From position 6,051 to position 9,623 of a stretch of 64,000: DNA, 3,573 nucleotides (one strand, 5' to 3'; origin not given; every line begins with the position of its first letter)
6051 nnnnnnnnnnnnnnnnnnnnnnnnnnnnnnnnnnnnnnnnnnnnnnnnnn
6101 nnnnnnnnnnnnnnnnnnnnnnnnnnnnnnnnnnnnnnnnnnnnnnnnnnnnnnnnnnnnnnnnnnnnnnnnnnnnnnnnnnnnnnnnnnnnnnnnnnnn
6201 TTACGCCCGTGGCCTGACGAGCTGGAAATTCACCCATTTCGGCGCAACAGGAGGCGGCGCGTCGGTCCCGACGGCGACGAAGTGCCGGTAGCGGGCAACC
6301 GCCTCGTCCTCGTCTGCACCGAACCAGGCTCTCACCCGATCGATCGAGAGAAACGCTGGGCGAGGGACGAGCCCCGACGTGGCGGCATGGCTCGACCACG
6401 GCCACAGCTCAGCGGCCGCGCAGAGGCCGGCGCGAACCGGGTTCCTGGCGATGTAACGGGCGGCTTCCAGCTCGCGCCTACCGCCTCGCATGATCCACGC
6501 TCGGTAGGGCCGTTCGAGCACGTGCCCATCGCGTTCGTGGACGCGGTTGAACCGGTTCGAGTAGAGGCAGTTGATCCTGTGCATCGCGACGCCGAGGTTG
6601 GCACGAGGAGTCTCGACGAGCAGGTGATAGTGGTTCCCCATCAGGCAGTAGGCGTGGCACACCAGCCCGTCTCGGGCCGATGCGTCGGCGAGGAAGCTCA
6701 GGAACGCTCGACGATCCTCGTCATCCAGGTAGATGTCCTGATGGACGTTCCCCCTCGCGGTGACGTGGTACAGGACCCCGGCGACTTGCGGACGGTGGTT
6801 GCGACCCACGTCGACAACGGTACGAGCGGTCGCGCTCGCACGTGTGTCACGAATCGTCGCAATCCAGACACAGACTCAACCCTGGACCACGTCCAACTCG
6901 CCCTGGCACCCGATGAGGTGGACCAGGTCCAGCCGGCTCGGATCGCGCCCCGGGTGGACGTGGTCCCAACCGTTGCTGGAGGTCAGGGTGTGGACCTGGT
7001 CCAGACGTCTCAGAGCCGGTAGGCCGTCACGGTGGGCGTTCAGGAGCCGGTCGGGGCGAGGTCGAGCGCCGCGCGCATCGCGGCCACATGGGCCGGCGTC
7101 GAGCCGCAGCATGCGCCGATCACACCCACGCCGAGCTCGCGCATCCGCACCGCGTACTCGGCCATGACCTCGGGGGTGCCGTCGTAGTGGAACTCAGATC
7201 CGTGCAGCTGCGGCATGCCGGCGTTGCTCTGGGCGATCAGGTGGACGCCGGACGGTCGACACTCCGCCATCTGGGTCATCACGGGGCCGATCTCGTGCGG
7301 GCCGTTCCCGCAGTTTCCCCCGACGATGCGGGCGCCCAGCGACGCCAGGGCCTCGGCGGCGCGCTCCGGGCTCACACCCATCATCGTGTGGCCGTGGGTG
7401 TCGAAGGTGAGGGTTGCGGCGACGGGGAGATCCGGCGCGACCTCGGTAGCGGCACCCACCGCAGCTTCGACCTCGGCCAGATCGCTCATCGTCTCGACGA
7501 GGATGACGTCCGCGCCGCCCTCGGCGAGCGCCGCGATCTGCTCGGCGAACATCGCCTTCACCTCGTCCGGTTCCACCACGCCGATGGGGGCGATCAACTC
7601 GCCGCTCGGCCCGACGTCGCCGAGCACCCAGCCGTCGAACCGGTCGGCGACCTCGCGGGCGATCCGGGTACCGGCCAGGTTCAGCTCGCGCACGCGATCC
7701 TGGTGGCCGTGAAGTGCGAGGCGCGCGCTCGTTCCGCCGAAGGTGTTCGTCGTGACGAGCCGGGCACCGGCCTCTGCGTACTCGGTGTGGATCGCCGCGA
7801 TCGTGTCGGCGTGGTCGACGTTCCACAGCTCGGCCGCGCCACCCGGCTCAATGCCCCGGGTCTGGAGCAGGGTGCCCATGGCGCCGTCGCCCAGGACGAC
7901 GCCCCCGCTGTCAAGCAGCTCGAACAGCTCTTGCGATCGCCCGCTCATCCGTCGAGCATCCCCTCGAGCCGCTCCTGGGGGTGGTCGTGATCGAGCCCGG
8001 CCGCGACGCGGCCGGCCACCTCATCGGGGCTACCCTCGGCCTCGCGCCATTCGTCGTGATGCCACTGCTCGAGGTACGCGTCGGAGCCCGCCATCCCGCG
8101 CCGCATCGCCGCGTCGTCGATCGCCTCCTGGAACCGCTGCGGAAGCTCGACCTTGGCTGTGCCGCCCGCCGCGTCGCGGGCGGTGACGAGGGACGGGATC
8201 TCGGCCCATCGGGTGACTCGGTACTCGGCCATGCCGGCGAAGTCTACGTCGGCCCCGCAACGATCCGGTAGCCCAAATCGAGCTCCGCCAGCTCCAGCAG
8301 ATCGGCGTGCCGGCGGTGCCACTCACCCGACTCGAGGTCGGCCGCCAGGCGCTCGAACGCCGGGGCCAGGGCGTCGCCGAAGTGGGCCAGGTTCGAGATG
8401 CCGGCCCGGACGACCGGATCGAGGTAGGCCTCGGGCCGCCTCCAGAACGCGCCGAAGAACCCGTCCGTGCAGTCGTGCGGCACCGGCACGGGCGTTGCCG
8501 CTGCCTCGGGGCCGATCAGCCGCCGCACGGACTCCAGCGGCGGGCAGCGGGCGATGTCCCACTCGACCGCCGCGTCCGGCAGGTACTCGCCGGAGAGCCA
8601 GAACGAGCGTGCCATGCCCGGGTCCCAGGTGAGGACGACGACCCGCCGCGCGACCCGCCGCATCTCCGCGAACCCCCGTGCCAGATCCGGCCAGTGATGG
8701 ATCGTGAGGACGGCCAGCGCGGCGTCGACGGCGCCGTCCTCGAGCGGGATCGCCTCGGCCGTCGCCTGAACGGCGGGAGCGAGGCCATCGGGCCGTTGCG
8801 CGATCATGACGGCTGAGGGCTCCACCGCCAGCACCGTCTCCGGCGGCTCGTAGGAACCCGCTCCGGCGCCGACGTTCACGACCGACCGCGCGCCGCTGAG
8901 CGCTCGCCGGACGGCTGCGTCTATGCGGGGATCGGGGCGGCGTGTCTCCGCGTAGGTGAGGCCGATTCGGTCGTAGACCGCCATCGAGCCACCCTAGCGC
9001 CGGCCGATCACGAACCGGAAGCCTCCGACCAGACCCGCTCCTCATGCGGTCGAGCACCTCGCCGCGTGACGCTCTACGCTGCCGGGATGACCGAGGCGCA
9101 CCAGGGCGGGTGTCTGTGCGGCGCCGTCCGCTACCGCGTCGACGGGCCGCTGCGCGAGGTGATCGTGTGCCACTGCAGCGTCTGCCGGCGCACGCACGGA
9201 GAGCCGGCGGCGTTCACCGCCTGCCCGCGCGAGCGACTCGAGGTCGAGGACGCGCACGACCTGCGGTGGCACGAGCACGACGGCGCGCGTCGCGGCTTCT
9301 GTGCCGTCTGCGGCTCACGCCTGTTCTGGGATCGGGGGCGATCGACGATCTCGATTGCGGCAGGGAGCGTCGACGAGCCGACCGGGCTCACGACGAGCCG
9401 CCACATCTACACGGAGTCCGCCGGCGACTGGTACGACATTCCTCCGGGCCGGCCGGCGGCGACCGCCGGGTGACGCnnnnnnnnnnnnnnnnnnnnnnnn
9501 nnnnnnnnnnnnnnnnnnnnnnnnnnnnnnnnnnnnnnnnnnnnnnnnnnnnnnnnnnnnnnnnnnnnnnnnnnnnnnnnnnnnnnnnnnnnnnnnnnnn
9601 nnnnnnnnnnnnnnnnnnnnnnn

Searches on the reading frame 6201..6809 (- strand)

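Call 3: search_protein_families(library=pfam, proteins=[window:6201-6809:-])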
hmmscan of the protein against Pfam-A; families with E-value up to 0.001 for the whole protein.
window:6201-6809:- (202 aa): 1 family
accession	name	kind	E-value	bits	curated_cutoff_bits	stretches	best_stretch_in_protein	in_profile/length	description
PF01797.21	Y1_Tnp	-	1.4e-06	28.9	23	1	11-121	4-119/121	Transposase IS200 like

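Call 7: search_protein_families(library=ncbifam, proteins=[window:6201-6809:-], max_evalue=0.00001)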
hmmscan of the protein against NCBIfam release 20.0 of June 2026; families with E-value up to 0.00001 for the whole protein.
window:6201-6809:- (202 aa): 1 family
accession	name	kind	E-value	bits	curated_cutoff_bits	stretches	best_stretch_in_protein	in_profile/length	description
NF047646.1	REP_Tyr_transpos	equivalog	2.8e-18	66.2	80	1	5-139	3-146/146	REP-associated tyrosine transposase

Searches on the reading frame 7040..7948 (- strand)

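Call 3: search_protein_families(library=pfam, proteins=[window:7040-7948:-])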
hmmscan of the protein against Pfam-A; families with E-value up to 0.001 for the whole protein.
window:7040-7948:- (302 aa): 1 family
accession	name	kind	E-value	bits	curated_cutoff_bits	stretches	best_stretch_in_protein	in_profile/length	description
PF02574.22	S-methyl_trans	-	4.7e-68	230.5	22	1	19-295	2-283/283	Homocysteine S-methyltransferase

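Call 7: search_protein_families(library=ncbifam, proteins=[window:7040-7948:-], max_evalue=0.00001)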
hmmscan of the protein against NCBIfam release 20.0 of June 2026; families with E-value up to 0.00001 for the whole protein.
window:7040-7948:- (302 aa): 5 families
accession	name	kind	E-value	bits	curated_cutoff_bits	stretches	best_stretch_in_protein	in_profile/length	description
NF005718.0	PRK07534.1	equivalog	1.6e-90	303.8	338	1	6-301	4-300/337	betaine--homocysteine S-methyltransferase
NF006396.0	PRK08645.1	equivalog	1.4e-78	264.6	453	1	10-296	6-285/611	bifunctional homocysteine S-methyltransferase/methylenetetrahydrofolate reductase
TIGR02082.1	metH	equivalog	3.8e-53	180.5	1010.85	1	17-294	5-311/1182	methionine synthase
NF007024.0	PRK09490.1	equivalog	7.6e-40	136.6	1497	1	36-296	54-330/1234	methionine synthase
NF007020.0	PRK09485.1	equivalog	2.7e-27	95.6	215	1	8-295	4-303/306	homocysteine S-methyltransferase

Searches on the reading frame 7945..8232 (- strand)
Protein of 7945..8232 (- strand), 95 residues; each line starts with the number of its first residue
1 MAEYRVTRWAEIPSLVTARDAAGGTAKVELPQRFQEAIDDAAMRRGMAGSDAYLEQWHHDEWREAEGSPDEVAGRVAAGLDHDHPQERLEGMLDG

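Call 64: find_homologous_proteins(query=window:7945-8232:-, max_evalue=0.00001)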
Query window:7945-8232:- (95 aa): 164 proteins with E <= 0.00001 among 253 candidates; the best 120 are listed.
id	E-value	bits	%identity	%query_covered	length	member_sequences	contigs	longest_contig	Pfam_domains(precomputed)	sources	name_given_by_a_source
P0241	2.0e-51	190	93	100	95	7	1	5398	PF13769.12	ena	-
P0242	9.0e-50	185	92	100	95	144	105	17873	PF13769.12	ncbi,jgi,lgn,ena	jgi:hypothetical protein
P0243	9.7e-49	182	87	100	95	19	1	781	PF13769.12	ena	-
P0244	1.1e-47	178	88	100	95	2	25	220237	PF13769.12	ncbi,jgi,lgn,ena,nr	ncbi:MAG TPA: virulence factor [Gaiellales bacterium]|nr:virulence factor [Gaiellales bacterium]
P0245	1.5e-47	178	87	100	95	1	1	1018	PF13769.12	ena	-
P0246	1.6e-47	178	88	100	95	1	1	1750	PF13769.12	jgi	jgi:hypothetical protein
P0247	3.2e-47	177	88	100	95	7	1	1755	PF13769.12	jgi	jgi:hypothetical protein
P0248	3.7e-47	176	89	100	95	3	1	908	PF13769.12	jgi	jgi:hypothetical protein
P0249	2.9e-46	174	86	100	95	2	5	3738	PF13769.12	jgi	jgi:hypothetical protein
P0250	9.5e-46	172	84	100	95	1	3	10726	PF13769.12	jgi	jgi:cvfA/B/C family virulence factor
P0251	3.8e-45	170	83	100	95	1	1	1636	PF13769.12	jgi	jgi:hypothetical protein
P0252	1.4e-42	162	80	100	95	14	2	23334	PF13769.12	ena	-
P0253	4.1e-42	160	81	100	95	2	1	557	PF13769.12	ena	-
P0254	6.7e-42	160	81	100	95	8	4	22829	PF13769.12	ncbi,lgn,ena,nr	ncbi:MAG TPA: virulence factor [Gaiellales bacterium]|nr:virulence factor [Gaiellales bacterium]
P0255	3.0e-40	154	79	100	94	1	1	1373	PF13769.12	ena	-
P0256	1.0e-39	153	75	100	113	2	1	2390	PF13769.12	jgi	jgi:hypothetical protein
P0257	4.2e-39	151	77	98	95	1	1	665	PF13769.12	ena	-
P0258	1.6e-38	149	69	100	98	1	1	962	PF13769.12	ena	-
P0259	1.2e-37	146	95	77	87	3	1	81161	PF13769.12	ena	-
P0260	1.2e-37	146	73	100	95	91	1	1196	PF13769.12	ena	-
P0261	1.5e-37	146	72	100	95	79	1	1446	PF13769.12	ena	-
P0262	4.7e-37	144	75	100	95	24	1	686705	PF13769.12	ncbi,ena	-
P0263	2.9e-36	142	72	100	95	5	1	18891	PF13769.12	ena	-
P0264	3.6e-36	141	71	100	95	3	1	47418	PF13769.12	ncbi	-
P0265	1.2e-35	140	68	100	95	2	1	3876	PF13769.12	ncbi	ncbi:MAG TPA: virulence factor [Gaiellales bacterium]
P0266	1.3e-35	139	71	100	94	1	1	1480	PF13769.12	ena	-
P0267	1.4e-35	139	74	98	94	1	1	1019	PF13769.12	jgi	jgi:Virulence factor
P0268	1.7e-35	139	69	100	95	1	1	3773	PF13769.12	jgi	jgi:Virulence factor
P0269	1.7e-35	139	69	100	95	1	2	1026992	PF13769.12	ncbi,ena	-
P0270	2.6e-34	135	68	100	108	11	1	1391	PF13769.12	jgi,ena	-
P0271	7.5e-34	134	66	100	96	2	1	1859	PF13769.12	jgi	jgi:Virulence factor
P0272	5.4e-33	131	66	99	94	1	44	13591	PF13769.12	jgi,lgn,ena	jgi:hypothetical protein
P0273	8.7e-33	130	70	99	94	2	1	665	PF13769.12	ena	-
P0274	1.3e-32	130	66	99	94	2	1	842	PF13769.12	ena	-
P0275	1.5e-32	130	65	99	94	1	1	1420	PF13769.12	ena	-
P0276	1.7e-32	129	66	99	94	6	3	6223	PF13769.12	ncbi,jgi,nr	ncbi:MAG TPA: virulence factor [Gaiellales bacterium]|jgi:hypothetical protein|nr:virulence factor [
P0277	3.5e-32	128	65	99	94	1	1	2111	PF13769.12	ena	-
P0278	1.0e-31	127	64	99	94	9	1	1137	PF13769.12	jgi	jgi:hypothetical protein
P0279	1.0e-31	127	63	99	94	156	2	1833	PF13769.12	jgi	jgi:hypothetical protein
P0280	1.2e-31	127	66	99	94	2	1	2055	PF13769.12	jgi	jgi:hypothetical protein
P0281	1.8e-31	126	65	98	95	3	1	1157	PF13769.12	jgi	jgi:hypothetical protein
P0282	3.0e-31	125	64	100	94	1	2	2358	PF13769.12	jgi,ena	-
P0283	3.2e-31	125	63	98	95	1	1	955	PF13769.12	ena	-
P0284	3.3e-31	125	63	99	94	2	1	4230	PF13769.12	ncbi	-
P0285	4.0e-31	125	66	100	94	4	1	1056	PF13769.12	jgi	jgi:alkanesulfonate monooxygenase SsuD/methylene tetrahydromethanopterin reductase-like flavin-depen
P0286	4.4e-31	125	63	99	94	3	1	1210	PF13769.12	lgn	-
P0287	5.7e-31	125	65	99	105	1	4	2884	PF13769.12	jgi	jgi:hypothetical protein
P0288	7.1e-31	124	63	99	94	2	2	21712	PF13769.12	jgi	jgi:hypothetical protein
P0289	7.1e-31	124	64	99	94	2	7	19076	PF13769.12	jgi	jgi:hypothetical protein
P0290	7.1e-31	124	63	98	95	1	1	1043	PF13769.12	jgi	jgi:hypothetical protein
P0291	1.2e-30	124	66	99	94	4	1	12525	PF13769.12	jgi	jgi:hypothetical protein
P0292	1.2e-30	124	62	99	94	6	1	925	PF13769.12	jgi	jgi:hypothetical protein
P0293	1.4e-30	123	64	100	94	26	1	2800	PF13769.12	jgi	jgi:Virulence factor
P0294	1.4e-30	123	74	80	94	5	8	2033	PF13769.12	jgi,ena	jgi:hypothetical protein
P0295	1.5e-30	123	67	99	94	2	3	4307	PF13769.12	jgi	jgi:hypothetical protein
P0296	1.6e-30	123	65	99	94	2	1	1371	PF13769.12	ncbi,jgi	jgi:hypothetical protein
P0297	1.6e-30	123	66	99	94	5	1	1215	PF13769.12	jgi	jgi:hypothetical protein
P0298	1.7e-30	123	67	99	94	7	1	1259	PF13769.12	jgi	jgi:cvfA/B/C family virulence factor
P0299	1.8e-30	123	67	89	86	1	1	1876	PF13769.12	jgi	jgi:Virulence factor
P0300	2.0e-30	123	65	100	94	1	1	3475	PF13769.12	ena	-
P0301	2.2e-30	123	64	99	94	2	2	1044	PF13769.12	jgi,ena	jgi:hypothetical protein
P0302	2.2e-30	123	63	100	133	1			PF13769.12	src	-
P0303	2.4e-30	123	66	99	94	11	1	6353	PF13769.12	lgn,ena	-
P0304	2.7e-30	122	64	99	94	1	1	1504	PF13769.12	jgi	jgi:hypothetical protein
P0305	2.8e-30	122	63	99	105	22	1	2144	PF13769.12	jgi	jgi:hypothetical protein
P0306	6.4e-30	121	63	99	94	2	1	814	PF13769.12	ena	-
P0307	7.1e-30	121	63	99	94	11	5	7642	PF13769.12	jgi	jgi:hypothetical protein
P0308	9.0e-30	121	64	99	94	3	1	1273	PF13769.12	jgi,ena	jgi:hypothetical protein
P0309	9.0e-30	121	60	100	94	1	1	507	PF13769.12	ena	-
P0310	1.2e-29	120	66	97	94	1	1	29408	PF13769.12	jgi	jgi:hypothetical protein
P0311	1.4e-29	120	64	97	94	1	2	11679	PF13769.12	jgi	jgi:hypothetical protein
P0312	1.5e-29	120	64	95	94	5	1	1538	PF13769.12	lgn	-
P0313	1.9e-29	120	63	99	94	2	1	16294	PF13769.12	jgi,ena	jgi:hypothetical protein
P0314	2.0e-29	120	66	99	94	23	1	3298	PF13769.12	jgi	jgi:hypothetical protein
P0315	2.3e-29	119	64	99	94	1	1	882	PF13769.12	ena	-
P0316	2.3e-29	119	63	99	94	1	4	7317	PF13769.12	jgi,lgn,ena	-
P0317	4.3e-29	119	63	99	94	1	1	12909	PF13769.12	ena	-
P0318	4.6e-29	119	62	99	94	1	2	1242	PF13769.12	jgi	jgi:cvfA/B/C family virulence factor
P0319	5.8e-29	118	62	99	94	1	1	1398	PF13769.12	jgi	jgi:hypothetical protein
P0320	6.0e-29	118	69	87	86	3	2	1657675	PF13769.12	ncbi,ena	-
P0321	6.4e-29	118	65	99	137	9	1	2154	PF13769.12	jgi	jgi:hypothetical protein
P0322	1.9e-28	117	60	100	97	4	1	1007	PF13769.12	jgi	jgi:hypothetical protein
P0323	1.9e-28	117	62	99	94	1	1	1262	PF13769.12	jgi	jgi:hypothetical protein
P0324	4.3e-28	115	62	99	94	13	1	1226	PF13769.12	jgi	jgi:Virulence factor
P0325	5.4e-28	115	58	98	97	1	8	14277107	PF13769.12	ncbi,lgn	ncbi:MAG: virulence factor [Caldilineaceae bacterium]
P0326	6.3e-28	115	63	99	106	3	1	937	PF13769.12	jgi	jgi:hypothetical protein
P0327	7.0e-28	115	63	100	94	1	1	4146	PF13769.12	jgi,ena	-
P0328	1.9e-27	113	61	99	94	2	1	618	PF13769.12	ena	-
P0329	2.3e-27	113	60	99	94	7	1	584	PF13769.12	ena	-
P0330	2.5e-27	113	65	99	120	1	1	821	PF13769.12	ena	-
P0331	8.1e-27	111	59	99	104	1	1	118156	PF13769.12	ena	-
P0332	1.0e-26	111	58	100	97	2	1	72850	PF13769.12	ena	-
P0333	1.3e-26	111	72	76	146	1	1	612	PF13769.12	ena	-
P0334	2.7e-26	110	58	98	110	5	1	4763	PF13769.12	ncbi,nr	ncbi:MAG TPA: virulence factor, partial [Caldilineaceae bacterium]|nr:virulence factor [Caldilineace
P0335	3.2e-26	109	64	94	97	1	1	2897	PF13769.12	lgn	-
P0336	3.6e-26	109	64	88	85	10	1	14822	PF13769.12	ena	-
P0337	3.8e-26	109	59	98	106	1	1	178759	PF13769.12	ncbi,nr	ncbi:MAG: virulence factor [Caldilineaceae bacterium]|nr:virulence factor [Caldilineaceae bacterium]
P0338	4.7e-26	109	58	98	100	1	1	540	PF13769.12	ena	-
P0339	2.0e-25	107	57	98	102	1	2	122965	PF13769.12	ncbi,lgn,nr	ncbi:MAG: hypothetical protein DYG89_28415 [Caldilinea sp. CFX5]|nr:hypothetical protein [Caldilinea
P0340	2.5e-25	107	58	94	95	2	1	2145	PF13769.12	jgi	jgi:hypothetical protein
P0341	3.0e-25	106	55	99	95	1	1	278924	PF13769.12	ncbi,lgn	-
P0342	3.1e-25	106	59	99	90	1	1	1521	PF13769.12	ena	-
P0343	4.0e-25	106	59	100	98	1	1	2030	PF13769.12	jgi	jgi:hypothetical protein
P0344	5.0e-25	106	63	94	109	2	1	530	PF13769.12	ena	-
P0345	6.5e-25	105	57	98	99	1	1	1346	PF13769.12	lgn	-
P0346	6.8e-25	105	53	100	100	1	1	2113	PF13769.12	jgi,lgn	-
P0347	1.2e-24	104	61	73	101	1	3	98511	PF13769.12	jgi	jgi:hypothetical protein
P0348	1.2e-24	104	62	73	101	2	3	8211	PF13769.12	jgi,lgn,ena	-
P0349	1.3e-24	104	55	98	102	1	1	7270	PF13769.12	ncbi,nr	ncbi:MAG: virulence factor [Caldilineaceae bacterium]|nr:virulence factor [Caldilineaceae bacterium]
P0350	1.4e-24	104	59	99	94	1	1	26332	PF13769.12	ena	-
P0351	1.5e-24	104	52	99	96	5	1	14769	PF13769.12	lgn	-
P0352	2.0e-24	104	58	100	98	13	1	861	PF13769.12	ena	-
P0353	3.4e-24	103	62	94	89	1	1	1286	PF13769.12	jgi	-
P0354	4.3e-24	103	52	99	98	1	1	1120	PF13769.12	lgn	-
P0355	8.8e-24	102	68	76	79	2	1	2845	PF13769.12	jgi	jgi:hypothetical protein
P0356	9.6e-23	98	54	100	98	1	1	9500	PF13769.12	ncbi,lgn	ncbi:MAG: virulence factor [Gaiellales bacterium]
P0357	9.7e-23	98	57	100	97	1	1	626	PF13769.12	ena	-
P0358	1.7e-21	94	64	80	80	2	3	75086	PF13769.12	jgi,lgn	jgi:hypothetical protein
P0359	3.2e-21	93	59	99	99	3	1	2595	PF13769.12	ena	-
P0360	4.5e-21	93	64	84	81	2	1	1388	PF13769.12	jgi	jgi:hypothetical protein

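Call 65: find_encoding_contigs(protein=P0337, flank=8000, max_places=1)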
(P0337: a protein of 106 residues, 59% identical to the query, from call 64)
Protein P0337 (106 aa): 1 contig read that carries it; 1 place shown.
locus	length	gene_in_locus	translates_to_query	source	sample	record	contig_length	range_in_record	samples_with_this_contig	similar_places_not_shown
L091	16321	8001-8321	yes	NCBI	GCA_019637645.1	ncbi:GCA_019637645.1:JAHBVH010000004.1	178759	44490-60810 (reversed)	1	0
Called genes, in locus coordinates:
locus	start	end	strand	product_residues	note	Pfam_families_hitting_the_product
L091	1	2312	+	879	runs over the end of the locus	PF08239:SH3_3, PF07691:PA14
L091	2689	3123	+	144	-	PF00571:CBS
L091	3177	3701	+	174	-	PF00582:Usp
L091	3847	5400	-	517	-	PF17767:NAPRTase_N, PF04095:NAPRTase (weak), PF17956:NAPRTase_C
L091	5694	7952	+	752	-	PF00111:Fer2, PF17650:RACo_linker, PF17651:Raco_middle, PF14574:RACo_C_ter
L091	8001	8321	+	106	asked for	PF13769:Virulence_fact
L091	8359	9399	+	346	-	PF02574:S-methyl_trans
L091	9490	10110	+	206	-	PF07796:DUF1638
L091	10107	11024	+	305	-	PF01663:Phosphodiest (weak), PF01676:Metalloenzyme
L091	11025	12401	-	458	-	PF00672:HAMP, PF00512:HisKA, PF02518:HATPase_c, PF13581:HATPase_c_2 (weak)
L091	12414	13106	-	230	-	PF00072:Response_reg, PF00486:Trans_reg_C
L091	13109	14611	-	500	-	PF00501:AMP-binding, PF13193:AMP-binding_C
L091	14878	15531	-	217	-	PF00072:Response_reg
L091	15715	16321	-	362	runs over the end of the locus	PF00266:Aminotran_5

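Call 66: find_encoding_contigs(protein=P0341, flank=8000, max_places=1)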
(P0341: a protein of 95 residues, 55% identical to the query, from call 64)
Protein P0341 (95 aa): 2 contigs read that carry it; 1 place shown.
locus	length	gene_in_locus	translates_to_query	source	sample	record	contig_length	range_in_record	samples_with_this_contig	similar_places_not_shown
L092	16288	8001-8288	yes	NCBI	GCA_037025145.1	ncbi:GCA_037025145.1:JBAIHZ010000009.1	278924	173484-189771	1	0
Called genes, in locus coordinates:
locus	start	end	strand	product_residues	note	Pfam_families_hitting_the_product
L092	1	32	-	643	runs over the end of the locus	PF03453:MoeA_N, PF00994:MoCF_biosynth, PF03454:MoeA_C, PF12727:PBP_like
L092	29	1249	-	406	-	PF03453:MoeA_N, PF00994:MoCF_biosynth, PF03454:MoeA_C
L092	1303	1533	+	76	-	-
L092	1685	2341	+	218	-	-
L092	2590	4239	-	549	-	PF13520:AA_permease_2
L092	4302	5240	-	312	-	-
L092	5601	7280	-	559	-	PF00005:ABC_tran, PF02463:SMC_N (faint), PF13476:AAA_23 (faint), PF13555:AAA_29 (faint), PF13304:AAA_21 (faint), PF12848:ABC_tran_Xtn, PF00005:ABC_tran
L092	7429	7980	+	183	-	PF03352:Adenine_glyco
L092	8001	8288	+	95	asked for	PF13769:Virulence_fact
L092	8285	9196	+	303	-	PF02574:S-methyl_trans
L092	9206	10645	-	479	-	PF06253:MTTB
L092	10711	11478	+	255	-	PF09339:HTH_IclR, PF12802:MarR_2, PF01047:MarR (weak), PF01978:TrmB (weak), PF13412:HTH_24 (weak), PF13545:HTH_Crp_2 (weak), PF01614:IclR_C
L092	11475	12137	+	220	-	PF02607:B12-binding_2, PF02310:B12-binding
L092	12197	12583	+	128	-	PF12225:DUF5981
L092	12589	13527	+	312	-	PF02219:MTHFR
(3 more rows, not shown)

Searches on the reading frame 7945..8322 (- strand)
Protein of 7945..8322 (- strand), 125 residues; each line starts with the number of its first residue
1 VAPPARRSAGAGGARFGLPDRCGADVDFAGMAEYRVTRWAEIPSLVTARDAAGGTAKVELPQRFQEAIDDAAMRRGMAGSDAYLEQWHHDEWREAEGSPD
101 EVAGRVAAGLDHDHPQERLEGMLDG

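Call 3: search_protein_families(library=pfam, proteins=[window:7945-8322:-])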
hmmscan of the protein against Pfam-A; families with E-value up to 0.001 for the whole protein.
window:7945-8322:- (125 aa): 1 family
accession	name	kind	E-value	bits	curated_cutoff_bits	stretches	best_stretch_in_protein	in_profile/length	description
PF13769.11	Virulence_fact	-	2e-17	63.7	25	1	39-121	3-79/81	Virulence factor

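Call 7: search_protein_families(library=ncbifam, proteins=[window:7945-8322:-], max_evalue=0.00001)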
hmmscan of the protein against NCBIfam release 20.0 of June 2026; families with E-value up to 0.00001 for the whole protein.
window:7945-8322:- (125 aa): 0 families

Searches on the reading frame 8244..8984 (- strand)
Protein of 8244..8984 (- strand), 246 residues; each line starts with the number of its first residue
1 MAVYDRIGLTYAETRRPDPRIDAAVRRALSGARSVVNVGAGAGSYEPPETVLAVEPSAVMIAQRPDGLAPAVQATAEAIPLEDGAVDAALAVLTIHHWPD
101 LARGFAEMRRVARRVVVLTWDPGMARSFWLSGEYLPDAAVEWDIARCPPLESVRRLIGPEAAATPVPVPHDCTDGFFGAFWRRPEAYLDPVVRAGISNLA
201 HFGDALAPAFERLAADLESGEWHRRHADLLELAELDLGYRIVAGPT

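Call 3: search_protein_families(library=pfam, proteins=[window:8244-8984:-])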
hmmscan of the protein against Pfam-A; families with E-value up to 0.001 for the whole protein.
window:8244-8984:- (246 aa): 3 families
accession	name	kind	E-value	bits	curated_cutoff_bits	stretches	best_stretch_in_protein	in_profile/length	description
PF08241.18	Methyltransf_11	-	4.7e-11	43.6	21.2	1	42-113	7-88/95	Methyltransferase domain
PF13649.12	Methyltransf_25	-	2.8e-06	28.4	27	1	48-113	21-94/97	Methyltransferase domain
PF08242.18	Methyltransf_12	-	0.00098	20.2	30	0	47-113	19-93/98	Methyltransferase domain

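Call 7: search_protein_families(library=ncbifam, proteins=[window:8244-8984:-], max_evalue=0.00001)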
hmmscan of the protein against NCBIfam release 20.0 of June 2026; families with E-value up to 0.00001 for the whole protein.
window:8244-8984:- (246 aa): 0 families

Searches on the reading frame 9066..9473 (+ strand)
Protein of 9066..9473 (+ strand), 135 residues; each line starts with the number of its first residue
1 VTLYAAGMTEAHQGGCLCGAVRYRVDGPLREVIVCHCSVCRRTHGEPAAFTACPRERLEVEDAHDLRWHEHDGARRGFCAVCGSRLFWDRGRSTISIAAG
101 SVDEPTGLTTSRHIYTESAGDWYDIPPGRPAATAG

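Call 29: search_protein_families(library=pfam, proteins=[window:9066-9473:+], max_evalue=0.00001)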
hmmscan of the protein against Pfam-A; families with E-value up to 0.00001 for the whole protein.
window:9066-9473:+ (135 aa): 1 family
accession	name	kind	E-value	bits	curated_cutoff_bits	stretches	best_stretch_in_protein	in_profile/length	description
PF04828.22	GFA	-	9e-22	77.8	24.3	1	12-117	2-114/115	Glutathione-dependent formaldehyde-activating enzyme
